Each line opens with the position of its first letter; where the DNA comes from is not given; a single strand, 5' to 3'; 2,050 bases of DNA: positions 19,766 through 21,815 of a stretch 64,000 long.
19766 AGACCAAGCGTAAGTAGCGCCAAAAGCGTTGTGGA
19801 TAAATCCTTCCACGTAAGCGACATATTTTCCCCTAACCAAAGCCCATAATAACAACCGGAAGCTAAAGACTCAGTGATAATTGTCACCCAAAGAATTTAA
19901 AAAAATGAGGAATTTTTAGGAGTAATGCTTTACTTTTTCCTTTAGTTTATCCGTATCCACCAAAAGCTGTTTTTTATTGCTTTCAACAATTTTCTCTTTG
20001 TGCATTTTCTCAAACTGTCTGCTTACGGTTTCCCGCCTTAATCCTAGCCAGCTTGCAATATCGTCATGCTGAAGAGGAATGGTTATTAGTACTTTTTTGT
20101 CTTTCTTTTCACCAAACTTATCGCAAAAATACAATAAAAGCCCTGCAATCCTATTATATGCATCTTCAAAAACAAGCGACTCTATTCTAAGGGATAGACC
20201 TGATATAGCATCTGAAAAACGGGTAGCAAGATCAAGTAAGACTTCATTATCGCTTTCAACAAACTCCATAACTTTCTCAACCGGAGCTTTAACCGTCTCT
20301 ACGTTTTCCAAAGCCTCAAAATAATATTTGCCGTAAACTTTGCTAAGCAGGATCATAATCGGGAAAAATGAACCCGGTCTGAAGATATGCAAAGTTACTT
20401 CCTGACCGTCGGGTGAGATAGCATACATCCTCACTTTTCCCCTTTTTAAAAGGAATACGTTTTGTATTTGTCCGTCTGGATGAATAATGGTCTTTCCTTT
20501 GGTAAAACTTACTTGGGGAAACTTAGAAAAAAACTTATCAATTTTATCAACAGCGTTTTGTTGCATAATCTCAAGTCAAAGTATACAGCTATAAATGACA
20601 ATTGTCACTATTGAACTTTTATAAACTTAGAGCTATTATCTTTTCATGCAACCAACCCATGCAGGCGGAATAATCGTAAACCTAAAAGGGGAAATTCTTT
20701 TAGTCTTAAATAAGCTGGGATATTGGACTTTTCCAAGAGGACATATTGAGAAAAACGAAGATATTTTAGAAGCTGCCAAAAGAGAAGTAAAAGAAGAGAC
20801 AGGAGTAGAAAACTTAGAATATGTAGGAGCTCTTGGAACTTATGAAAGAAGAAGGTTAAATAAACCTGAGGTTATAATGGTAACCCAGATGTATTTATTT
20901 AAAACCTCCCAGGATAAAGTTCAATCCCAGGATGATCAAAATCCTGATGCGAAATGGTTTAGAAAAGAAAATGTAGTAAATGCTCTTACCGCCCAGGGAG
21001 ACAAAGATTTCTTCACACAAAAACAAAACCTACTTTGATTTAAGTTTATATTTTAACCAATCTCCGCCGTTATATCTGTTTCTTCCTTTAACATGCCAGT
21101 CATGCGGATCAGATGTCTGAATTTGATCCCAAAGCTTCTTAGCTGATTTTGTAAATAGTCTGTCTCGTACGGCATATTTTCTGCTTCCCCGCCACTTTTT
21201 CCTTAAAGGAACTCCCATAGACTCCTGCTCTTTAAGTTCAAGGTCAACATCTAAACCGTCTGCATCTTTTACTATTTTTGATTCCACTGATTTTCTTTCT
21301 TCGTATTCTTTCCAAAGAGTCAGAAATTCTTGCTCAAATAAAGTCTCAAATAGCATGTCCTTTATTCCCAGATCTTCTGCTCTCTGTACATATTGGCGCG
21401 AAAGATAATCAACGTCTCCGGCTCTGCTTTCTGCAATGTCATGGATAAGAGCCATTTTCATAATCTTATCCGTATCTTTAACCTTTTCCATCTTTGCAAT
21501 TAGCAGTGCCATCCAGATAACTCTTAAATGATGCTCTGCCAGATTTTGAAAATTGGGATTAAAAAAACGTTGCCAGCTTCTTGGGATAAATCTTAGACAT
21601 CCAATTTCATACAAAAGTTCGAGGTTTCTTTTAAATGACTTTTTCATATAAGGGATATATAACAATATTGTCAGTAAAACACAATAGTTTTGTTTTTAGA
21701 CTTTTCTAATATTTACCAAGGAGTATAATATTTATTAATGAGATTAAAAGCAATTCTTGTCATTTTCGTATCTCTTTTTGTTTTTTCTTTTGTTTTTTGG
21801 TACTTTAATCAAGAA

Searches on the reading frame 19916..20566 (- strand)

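Call 21: search_protein_families(library=pfam, proteins=[window:19916-20566:-], max_evalue=0.001)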
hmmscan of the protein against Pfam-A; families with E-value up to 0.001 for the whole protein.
window:19916-20566:- (216 aa): 3 families
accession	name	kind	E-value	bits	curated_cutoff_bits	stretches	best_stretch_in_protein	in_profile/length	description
PF13545.12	HTH_Crp_2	-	1e-14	54.7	27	1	139-210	2-69/70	Crp-like helix-turn-helix domain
PF00027.35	cNMP_binding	-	6.5e-14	52.1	27.5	1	19-105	2-88/89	Cyclic nucleotide-binding domain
PF00325.26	Crp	-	2e-05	24.7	21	1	164-192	2-30/32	Bacterial regulatory proteins, crp family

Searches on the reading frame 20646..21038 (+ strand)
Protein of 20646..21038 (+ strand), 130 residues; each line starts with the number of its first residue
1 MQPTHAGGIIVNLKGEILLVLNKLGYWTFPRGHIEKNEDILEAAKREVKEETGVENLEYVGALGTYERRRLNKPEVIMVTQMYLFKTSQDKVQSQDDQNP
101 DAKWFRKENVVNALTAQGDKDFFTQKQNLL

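Call 21: search_protein_families(library=pfam, proteins=[window:20646-21038:+], max_evalue=0.001)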
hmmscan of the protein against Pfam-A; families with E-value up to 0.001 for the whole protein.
window:20646-21038:+ (130 aa): 2 families
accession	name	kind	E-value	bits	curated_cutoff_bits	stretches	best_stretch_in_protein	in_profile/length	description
PF00293.34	NUDIX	-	4.9e-19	69.1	21.1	1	3-123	3-131/134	NUDIX domain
PF22327.2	Nudt16-like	-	0.00037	20.9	27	1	11-108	19-116/161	U8 snoRNA-decapping enzyme-like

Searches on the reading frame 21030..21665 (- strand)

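Call 21: search_protein_families(library=pfam, proteins=[window:21030-21665:-], max_evalue=0.001)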
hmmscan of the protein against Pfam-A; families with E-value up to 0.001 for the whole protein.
window:21030-21665:- (211 aa): 3 families
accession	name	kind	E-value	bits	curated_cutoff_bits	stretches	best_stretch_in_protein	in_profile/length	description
PF13023.12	HD_3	-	7.1e-25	88.3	22.5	1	22-150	2-137/165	HD domain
PF01966.28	HD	-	1.8e-08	35.1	22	1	43-139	2-114/116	HD domain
PF12917.13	YfbR-like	-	8.4e-08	32.5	25.9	1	24-147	9-144/182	5'-deoxynucleotidase YfbR-like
